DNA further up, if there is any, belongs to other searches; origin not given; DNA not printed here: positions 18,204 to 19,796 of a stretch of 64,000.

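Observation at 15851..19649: Tandem triplication of GT4 glycosyltransferases with mosaic conservation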

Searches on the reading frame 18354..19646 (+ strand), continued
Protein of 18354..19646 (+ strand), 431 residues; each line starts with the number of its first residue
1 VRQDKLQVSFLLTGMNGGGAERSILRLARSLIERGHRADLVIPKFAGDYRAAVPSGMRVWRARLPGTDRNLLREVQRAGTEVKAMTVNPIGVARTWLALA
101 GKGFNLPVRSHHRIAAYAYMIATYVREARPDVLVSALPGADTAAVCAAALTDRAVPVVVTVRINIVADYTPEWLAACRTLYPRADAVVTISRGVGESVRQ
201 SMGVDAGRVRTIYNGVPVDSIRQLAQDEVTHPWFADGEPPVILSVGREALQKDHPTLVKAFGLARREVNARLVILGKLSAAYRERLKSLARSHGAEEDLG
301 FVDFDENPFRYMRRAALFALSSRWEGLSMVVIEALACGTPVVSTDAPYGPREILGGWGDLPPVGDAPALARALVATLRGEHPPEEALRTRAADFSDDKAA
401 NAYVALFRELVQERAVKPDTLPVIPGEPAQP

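Call 69: search_dna_similar(query=window:18354-19646:+, collection=plasmids, mode=protein, max_rows=10, max_evalue=1e-20)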
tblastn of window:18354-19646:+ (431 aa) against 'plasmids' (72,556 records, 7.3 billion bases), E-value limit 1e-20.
Records with a match: 27; places in all: 32; records where one place covers at least 80% of the query: 13.
Best place of each record, by identity: <60% 27.
By first word of the organism name: Haloarcula 6; Rhizobium 3; Deinococcus 3; Salinigranum 2; Haloferax 1; Phyllobacterium 1; Halorussus 1; Niveispirillum 1; Sphingobium 1; Sulfitobacter 1; and 7 more.
By predicted mobility (MOB-suite, as given by PLSDB): non-mobilizable 25; conjugative 1; mobilizable 1.
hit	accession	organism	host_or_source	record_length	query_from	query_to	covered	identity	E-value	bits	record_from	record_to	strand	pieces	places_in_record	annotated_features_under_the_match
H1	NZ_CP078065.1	Haloferax larsenii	Cell culture,Salt Lake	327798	5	414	95%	34.0%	6e-45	174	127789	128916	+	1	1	glycosyltransferase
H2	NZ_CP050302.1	Phyllobacterium sp. 628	Oxytropis pumilio,cell culture,root ...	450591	7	407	93%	34.8%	1e-51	194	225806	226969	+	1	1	glycosyltransferase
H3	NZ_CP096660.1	Halorussus limi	cell culture,saline soil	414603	7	410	94%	34.3%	1e-44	173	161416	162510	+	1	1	glycosyltransferase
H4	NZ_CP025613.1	Niveispirillum cyanobacteriorum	sing cell,cyanobacterial aggregates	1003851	6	431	99%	31.7%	3e-29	128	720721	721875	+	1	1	none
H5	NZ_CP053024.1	Sphingobium yanoikuyae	whole organism,River sediment ...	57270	7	403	92%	33.2%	8e-48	182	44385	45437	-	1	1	glycosyltransferase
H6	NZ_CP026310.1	Salinigranum rubrum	cell culture,marine solar saltern brine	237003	19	411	91%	32.7%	1e-33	141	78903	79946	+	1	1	none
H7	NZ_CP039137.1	Haloarcula marismortui ATCC 43049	Cell culture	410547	4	411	95%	31.3%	4e-41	163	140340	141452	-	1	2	glycosyltransferase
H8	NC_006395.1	Haloarcula marismortui ATCC 43049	-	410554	4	411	95%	31.3%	4e-41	163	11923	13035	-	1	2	glycosyltransferase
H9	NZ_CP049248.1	Rhizobium rhizoryzae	cell culture,soil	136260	10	394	89%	32.0%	1e-29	129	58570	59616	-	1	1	glycosyltransferase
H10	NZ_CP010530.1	Haloarcula sp. CBA1115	monoisolate,Solar salt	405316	7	403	92%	30.4%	3e-39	157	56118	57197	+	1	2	glycosyltransferase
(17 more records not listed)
